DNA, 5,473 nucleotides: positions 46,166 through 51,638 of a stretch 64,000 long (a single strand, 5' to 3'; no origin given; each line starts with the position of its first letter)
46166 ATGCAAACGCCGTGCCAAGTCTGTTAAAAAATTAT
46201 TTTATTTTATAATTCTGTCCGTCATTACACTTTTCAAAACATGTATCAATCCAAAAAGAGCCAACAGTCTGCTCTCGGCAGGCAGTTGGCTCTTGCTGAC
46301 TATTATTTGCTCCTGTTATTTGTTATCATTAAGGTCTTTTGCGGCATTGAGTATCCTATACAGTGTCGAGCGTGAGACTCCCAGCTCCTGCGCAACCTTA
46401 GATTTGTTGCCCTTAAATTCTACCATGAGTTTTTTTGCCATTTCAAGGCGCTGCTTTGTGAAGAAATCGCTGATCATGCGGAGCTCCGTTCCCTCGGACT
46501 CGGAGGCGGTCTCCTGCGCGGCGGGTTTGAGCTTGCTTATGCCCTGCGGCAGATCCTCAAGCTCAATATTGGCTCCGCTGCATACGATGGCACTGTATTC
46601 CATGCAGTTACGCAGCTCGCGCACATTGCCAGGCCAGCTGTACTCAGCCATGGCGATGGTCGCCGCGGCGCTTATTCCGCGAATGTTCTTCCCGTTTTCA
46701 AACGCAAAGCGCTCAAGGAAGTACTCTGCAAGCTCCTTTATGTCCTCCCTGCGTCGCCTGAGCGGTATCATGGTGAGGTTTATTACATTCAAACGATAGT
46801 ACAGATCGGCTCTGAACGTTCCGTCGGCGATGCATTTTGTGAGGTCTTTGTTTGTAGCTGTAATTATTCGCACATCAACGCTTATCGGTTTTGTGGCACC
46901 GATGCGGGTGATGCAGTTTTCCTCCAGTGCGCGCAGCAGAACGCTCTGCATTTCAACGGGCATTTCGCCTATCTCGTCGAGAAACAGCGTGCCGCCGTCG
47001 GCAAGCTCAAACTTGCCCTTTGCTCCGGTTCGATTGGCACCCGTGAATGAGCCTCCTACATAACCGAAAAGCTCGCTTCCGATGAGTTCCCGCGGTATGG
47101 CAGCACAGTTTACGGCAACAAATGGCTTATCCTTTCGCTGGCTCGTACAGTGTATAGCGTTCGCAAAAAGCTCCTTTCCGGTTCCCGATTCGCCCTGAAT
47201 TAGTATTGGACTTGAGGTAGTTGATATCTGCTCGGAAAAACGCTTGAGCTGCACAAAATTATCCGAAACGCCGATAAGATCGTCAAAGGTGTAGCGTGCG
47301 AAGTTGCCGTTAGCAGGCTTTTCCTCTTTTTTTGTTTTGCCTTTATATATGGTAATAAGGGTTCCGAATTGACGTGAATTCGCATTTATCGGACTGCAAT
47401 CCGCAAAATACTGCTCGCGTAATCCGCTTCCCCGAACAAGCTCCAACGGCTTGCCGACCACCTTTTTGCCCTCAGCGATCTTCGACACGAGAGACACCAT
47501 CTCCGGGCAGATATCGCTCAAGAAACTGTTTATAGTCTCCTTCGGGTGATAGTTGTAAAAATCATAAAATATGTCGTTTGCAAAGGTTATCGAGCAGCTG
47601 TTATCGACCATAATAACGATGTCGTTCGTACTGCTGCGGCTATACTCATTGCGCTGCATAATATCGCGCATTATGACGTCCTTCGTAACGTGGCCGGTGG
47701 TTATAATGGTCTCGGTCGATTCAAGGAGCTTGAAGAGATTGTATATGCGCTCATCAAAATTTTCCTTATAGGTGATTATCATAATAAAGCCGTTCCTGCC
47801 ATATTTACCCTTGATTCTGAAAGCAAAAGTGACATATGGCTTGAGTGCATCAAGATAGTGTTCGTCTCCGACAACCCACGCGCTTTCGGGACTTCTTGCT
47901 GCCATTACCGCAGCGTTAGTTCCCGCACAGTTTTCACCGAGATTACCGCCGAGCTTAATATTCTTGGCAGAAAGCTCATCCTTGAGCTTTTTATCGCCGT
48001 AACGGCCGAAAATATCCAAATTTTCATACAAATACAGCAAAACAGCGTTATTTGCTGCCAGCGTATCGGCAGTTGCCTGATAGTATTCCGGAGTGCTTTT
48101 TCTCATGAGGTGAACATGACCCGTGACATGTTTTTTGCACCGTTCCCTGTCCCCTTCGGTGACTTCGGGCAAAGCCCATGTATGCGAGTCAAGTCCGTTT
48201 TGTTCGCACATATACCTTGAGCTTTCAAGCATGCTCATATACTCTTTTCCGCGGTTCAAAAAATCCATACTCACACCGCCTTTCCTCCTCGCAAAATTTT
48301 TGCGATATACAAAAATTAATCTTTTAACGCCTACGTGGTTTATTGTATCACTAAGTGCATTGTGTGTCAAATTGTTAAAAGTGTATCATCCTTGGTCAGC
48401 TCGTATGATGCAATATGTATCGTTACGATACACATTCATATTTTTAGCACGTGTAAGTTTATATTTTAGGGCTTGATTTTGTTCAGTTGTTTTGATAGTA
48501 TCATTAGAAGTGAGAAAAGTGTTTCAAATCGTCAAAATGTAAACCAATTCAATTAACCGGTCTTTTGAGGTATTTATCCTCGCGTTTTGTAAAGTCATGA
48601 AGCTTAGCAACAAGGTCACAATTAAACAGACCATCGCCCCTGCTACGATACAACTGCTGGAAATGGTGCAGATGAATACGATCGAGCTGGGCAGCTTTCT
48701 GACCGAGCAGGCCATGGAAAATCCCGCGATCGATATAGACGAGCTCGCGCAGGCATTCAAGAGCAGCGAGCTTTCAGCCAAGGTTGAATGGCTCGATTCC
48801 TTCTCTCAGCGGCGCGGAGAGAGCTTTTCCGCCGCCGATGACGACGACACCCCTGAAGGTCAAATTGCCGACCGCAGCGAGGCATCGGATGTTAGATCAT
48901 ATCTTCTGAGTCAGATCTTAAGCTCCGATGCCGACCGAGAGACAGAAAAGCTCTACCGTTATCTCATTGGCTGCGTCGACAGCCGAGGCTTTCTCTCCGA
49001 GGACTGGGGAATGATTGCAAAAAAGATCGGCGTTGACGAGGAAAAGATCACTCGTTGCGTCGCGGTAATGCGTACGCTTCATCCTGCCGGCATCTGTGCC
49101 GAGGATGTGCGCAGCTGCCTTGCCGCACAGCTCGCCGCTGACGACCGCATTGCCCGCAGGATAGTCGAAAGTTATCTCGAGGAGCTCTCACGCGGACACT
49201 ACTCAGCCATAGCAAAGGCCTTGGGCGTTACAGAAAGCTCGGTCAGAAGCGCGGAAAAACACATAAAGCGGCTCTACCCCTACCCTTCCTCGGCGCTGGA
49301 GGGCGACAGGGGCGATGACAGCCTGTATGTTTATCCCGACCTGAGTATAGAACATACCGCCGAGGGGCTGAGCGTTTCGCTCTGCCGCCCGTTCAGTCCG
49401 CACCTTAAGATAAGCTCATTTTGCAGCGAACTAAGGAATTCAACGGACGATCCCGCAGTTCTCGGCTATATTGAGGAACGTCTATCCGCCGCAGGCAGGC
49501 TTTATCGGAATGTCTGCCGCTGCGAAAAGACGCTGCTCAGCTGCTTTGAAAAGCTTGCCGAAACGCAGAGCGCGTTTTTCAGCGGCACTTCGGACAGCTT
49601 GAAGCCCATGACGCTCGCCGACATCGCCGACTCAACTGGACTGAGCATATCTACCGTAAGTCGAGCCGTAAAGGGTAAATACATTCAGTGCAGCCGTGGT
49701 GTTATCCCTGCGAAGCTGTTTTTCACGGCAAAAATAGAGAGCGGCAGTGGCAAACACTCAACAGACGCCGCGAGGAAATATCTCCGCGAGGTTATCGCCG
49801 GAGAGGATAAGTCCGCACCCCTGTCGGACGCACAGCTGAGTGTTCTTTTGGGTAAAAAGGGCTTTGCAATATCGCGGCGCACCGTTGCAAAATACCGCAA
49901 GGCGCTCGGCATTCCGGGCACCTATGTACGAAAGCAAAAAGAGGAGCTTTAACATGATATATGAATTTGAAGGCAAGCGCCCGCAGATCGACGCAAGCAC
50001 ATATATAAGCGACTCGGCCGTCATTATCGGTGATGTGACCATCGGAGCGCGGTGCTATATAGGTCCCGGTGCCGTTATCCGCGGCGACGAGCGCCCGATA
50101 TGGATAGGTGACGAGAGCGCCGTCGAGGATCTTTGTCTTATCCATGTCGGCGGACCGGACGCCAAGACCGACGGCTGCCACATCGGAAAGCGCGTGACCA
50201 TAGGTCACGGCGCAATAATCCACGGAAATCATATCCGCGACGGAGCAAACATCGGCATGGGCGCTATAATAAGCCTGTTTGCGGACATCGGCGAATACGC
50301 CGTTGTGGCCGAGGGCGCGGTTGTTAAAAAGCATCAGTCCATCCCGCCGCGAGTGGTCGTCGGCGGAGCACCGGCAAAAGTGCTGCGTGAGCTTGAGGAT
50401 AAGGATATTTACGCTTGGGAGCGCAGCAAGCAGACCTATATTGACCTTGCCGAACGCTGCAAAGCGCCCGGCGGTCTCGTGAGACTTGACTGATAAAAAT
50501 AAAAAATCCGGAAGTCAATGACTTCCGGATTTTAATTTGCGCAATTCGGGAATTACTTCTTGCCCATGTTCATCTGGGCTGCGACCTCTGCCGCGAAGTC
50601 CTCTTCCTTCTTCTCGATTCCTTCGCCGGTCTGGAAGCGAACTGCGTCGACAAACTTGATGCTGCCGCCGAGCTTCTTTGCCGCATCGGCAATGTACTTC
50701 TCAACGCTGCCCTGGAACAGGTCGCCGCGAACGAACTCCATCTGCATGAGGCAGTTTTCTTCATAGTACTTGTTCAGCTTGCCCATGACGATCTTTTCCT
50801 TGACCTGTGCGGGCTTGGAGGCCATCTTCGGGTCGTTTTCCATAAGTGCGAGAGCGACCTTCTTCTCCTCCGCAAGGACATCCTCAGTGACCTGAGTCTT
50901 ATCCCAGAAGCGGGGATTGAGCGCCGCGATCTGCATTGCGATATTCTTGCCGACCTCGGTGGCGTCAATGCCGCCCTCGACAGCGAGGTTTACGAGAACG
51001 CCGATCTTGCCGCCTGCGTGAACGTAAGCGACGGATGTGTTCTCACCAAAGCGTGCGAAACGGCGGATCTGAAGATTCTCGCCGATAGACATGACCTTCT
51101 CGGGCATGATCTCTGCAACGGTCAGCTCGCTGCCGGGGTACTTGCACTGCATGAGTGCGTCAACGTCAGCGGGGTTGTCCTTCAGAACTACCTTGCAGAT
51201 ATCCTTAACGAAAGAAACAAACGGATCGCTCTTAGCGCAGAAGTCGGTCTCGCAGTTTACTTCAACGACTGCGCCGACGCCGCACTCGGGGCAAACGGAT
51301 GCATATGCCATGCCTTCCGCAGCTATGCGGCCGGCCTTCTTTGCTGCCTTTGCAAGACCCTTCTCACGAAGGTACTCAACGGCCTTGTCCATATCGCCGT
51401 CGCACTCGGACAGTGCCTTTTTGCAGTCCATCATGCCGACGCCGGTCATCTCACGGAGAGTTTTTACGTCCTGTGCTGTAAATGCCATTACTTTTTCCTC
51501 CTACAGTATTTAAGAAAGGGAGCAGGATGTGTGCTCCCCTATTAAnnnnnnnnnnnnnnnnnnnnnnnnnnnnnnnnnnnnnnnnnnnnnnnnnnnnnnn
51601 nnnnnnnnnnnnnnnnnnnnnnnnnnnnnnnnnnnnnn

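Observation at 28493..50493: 22-kb sigma-54-centred CoA-thioester island that mixes cai/fix, car, bai and bbu features but matches none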

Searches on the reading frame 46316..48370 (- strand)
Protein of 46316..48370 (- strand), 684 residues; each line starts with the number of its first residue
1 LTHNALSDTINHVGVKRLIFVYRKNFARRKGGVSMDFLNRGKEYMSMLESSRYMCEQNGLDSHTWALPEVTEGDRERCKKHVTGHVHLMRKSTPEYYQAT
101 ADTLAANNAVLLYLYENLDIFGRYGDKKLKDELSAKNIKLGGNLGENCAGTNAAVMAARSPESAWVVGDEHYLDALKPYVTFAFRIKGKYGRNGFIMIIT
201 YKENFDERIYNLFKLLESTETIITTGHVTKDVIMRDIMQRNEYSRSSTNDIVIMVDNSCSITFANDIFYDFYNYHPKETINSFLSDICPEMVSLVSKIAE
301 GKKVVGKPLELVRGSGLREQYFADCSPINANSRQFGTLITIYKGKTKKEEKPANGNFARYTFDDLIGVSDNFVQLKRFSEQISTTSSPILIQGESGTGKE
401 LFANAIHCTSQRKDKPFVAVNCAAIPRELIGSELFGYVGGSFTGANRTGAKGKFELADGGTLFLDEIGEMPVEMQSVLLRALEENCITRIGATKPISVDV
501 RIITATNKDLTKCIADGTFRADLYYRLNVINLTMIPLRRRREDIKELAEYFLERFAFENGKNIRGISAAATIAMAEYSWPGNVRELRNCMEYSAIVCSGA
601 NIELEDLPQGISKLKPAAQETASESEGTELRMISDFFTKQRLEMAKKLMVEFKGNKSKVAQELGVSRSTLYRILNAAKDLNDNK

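Call 4: search_protein_families(library=pfam, proteins=[window:46316-48370:-])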
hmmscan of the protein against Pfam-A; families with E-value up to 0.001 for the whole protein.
window:46316-48370:- (684 aa): 9 families
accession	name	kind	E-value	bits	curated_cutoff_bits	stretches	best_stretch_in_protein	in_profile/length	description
PF00158.32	Sigma54_activat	-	3.7e-68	228.9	20.2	1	365-532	1-167/168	Sigma-54 interaction domain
PF25601.1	AAA_lid_14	-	5.7e-26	90.6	27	1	538-622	1-85/87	AAA+ ATPase lid domain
PF14532.12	Sigma54_activ_2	-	2e-18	67.4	25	1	366-537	1-138/138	Sigma-54 interaction domain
PF02954.25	HTH_8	-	8.4e-07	29.1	22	1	650-672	15-37/42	Bacterial regulatory protein, Fis family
PF02796.21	HTH_7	-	1.3e-05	25.7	23.8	1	656-676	24-44/45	Helix-turn-helix domain of resolvase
PF01078.27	Mg_chelatase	-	7.1e-05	22.7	20.3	0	442-507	90-157/207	Magnesium chelatase, subunit ChlI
PF07728.20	AAA_5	-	0.0001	22.7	22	1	389-508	2-123/139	AAA domain (dynein-related subfamily)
PF13426.13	PAS_9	-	0.00017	22.2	27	0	250-337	2-93/103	PAS domain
PF13384.12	HTH_23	-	0.00035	20.8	24.6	1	640-676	6-40/50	Homeodomain-like domain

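Call 6: search_protein_families(library=ncbifam, proteins=[window:46316-48370:-], max_evalue=1e-10)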
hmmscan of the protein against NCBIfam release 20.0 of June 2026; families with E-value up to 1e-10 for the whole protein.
window:46316-48370:- (684 aa): 25 families
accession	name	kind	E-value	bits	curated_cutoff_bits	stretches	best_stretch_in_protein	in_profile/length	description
NF041552.1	TF_PrdR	equivalog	9.8e-109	364.2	795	1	359-675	263-574/577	sigma-54 dependent transcriptional regulator PrdR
TIGR02915.1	PEP_resp_reg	equivalog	9.6e-95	318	502.6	1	361-675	137-440/445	PEP-CTERM-box response regulator transcription factor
NF008469.0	PRK11361.1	equivalog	8.7e-94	314.8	714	1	358-673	138-451/461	acetoacetate metabolism transcriptional regulator AtoC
TIGR01817.1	nifA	equivalog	4.2e-93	312.9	528.85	1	347-608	180-439/534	nif-specific transcriptional activator NifA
TIGR02329.1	propionate_PrpR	equivalog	3.2e-91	306.6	499.2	1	355-676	204-526/526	propionate catabolism operon regulatory protein PrpR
NF038308.1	RNA_repair_RtcR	equivalog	7.2e-91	305.6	650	1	358-673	175-507/530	RNA repair transcriptional activator RtcR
TIGR01818.1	ntrC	equivalog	7.2e-90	302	558.6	1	354-673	125-459/463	nitrogen regulation protein NR(I)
NF011953.0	PRK15424.1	equivalog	8e-90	301.9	703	1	347-677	203-534/538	propionate catabolism operon regulatory protein PrpR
NF003451.0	PRK05022.1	equivalog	1.3e-88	298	476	1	354-673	181-504/512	nitric oxide reductase transcriptional regulator NorR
NF050807.1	TransRegFlbDCaul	equivalog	2.2e-88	297.1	750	1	366-676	121-437/454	sigma-54-dependent transcriptional regulator FlbD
NF008485.2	PRK11388.1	equivalog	1.9e-82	277.6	551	1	358-676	327-634/643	dihydroxyacetone kinase operon transcriptional regulator DhaR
NF041946.1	LuxO_transreg_Vib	equivalog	4.7e-82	276.2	800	1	341-676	111-459/463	quorum-sensing sigma-54 dependent transcriptional regulator LuxO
NF049963.1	RespRegFlgRCampy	domain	9.4e-79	265.3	750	1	342-607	115-377/429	fla regulon two-component system response regulator FlgR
NF041906.1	V4R_TF_MobR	exception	3.7e-78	263.3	999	1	358-673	227-541/544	phenol degradation transcriptional regulator MobR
NF008176.1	PRK10923.1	equivalog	1.1e-76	258.3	620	1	349-623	125-397/469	nitrogen regulation protein NR(I)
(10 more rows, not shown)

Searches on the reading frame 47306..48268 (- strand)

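Call 76: search_protein_families(library=pfam, proteins=[window:47306-48268:-], max_evalue=1)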
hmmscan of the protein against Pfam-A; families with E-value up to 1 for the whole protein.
seq(321 aa): 4 families
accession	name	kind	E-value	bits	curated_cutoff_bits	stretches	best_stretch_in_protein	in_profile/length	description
PF13426.13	PAS_9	-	0.00059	20.5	27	1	216-303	2-93/103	PAS domain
PF08448.16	PAS_4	-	0.0069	17.1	23.1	1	213-300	3-94/110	PAS fold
PF13297.11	SDE2_2C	-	0.011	16.1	26.6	1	71-114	18-61/82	Replication stress response SDE2 C-terminal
PF17467.7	E7R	-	0.014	16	27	1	219-247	31-59/60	Viral Protein E7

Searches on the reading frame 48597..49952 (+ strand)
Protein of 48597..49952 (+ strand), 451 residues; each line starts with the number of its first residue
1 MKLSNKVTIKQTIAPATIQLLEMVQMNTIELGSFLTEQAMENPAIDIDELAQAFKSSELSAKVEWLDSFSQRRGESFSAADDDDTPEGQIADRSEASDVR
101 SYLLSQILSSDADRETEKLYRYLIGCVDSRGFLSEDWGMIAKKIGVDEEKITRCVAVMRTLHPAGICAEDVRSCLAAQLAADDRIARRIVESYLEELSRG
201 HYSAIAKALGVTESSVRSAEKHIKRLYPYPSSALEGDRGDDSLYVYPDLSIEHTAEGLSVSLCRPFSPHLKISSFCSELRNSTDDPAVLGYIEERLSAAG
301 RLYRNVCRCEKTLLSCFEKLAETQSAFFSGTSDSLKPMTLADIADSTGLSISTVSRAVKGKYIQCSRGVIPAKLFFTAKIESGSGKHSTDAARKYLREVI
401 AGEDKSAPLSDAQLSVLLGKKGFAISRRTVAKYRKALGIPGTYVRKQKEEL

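Call 4: search_protein_families(library=pfam, proteins=[window:48597-49952:+])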
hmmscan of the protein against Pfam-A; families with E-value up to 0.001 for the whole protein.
window:48597-49952:+ (451 aa): 10 families
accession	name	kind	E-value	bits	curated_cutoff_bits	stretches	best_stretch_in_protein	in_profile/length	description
PF04552.19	Sigma54_DBD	-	5.2e-45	153.5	22.8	1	291-446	3-159/160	Sigma-54, DNA binding domain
PF04963.19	Sigma54_CBD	-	2.8e-38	131.9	22.9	1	95-274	8-183/185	Sigma-54 factor, core binding domain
PF00309.25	Sigma54_AID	-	9.1e-10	38.7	23.8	1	2-47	1-46/46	Sigma-54 factor, Activator interacting domain (AID)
PF04545.22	Sigma70_r4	-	1.5e-06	28.1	24.1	0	335-357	18-40/50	Sigma-70, region 4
PF13384.12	HTH_23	-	3.2e-06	27.2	24.6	0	187-218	8-36/50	Homeodomain-like domain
PF09339.16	HTH_IclR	-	1.7e-05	24.9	22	0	336-358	17-39/52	IclR helix-turn-helix domain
PF08281.18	Sigma70_r4_2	-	5.3e-05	23.2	25.7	0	193-218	23-45/54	Sigma-70, region 4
PF13412.12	HTH_24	-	8e-05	22.6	21.9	0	338-359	18-39/48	Winged helix-turn-helix DNA-binding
PF13404.12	HTH_AsnC-type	-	0.00022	21.4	27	0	194-217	12-35/42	AsnC-type helix-turn-helix domain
PF13551.12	HTH_29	-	0.00024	21.6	28.1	0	197-218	8-31/64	Winged helix-turn helix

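Call 6: search_protein_families(library=ncbifam, proteins=[window:48597-49952:+], max_evalue=1e-10)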
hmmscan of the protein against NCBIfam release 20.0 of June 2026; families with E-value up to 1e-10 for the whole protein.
window:48597-49952:+ (451 aa): 7 families
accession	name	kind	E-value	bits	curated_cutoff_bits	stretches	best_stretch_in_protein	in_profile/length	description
TIGR02395.1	rpoN_sigma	equivalog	1.4e-96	324.2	277.35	1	9-446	3-434/434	RNA polymerase factor sigma-54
NF004595.0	PRK05932.1-2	equivalog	2.5e-69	234.4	513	1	36-447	61-482/484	RNA polymerase factor sigma-54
NF004598.0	PRK05932.1-5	equivalog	2.2e-68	231.3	621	1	57-446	111-502/504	RNA polymerase factor sigma-54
NF004596.0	PRK05932.1-3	subfamily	6.4e-66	223.4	499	1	71-449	131-508/515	RNA polymerase factor sigma-54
NF009118.0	PRK12469.1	subfamily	3.3e-64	217.5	396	1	68-448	93-481/483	RNA polymerase factor sigma-54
NF004597.0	PRK05932.1-4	equivalog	7.5e-51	173.1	817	1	50-447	73-475/477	RNA polymerase factor sigma-54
NF004602.0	PRK05932.2-4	equivalog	3.2e-47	161.3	506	1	2-447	4-410/416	RNA polymerase factor sigma-54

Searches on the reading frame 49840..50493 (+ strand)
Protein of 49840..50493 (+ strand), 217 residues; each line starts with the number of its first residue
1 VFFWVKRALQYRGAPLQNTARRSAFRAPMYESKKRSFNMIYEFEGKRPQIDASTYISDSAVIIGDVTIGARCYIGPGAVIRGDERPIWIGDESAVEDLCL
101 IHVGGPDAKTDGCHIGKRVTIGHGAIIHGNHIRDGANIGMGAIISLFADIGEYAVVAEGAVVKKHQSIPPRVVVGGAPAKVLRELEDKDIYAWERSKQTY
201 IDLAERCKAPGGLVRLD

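Call 4: search_protein_families(library=pfam, proteins=[window:49840-50493:+])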
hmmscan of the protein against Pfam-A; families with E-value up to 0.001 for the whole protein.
window:49840-50493:+ (217 aa): 3 families
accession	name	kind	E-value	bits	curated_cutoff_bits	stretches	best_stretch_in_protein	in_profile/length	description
PF00132.30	Hexapep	-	3.9e-15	55.2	27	1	49-82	3-36/36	Bacterial transferase hexapeptide (six repeats)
PF25084.1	LbH_EIF2B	-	3.7e-09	37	54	1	111-173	37-104/105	EIF2B subunit epsilon LbH domain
PF14602.12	Hexapep_2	-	4.2e-06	26.8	27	0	115-144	4-32/34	Hexapeptide repeat of succinyl-transferase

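Call 6: search_protein_families(library=ncbifam, proteins=[window:49840-50493:+], max_evalue=1e-10)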
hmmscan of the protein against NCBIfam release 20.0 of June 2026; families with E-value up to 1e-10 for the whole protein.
window:49840-50493:+ (217 aa): 7 families
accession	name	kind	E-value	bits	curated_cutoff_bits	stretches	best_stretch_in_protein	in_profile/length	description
NF050158.1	CarbAnhydGPos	equivalog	3.9e-43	147.1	250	1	39-206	1-164/172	gamma carbonic anhydrase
TIGR02287.1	PaaY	equivalog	1.5e-38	132.4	319.6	1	40-208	1-165/192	phenylacetic acid degradation protein PaaY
NF010150.1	PRK13627.1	equivalog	8.6e-31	107.2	305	1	40-209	3-168/196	carnitine operon protein CaiE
NF040597.1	carb_anhyd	equivalog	6.2e-17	61.9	380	1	42-188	55-223/248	carbonic anhydrase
NF053794.1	beta_CO2some_M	equivalog_domain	1.2e-15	57.6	550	1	47-173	19-152/320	beta-carboxysome scaffolding protein CcmM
TIGR03570.1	NeuD_NnaD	subfamily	7.1e-14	51.9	160.8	0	113-180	136-202/202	NeuD/PglB/VioB family sugar acetyltransferase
TIGR03308.1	phn_thr-fam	hypoth_equivalog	3.6e-12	46.6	201.65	0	137-185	116-162/204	phosphonate metabolim protein, transferase hexapeptide repeat family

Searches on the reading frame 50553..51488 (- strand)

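Call 29: search_protein_families(library=pfam, proteins=[window:50553-51488:-], max_evalue=0.00001)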
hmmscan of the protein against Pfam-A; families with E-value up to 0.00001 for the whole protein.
window:50553-51488:- (311 aa): 2 families
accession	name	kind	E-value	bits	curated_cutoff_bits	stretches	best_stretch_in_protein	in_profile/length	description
PF00889.24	EF_TS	-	5.2e-56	189.9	27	1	72-289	1-204/204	Elongation factor TS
PF25025.1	EF-Ts_N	-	1.7e-06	28.4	33.2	1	7-43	16-53/60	Elongation factor Ts, mitochondrial, N-terminal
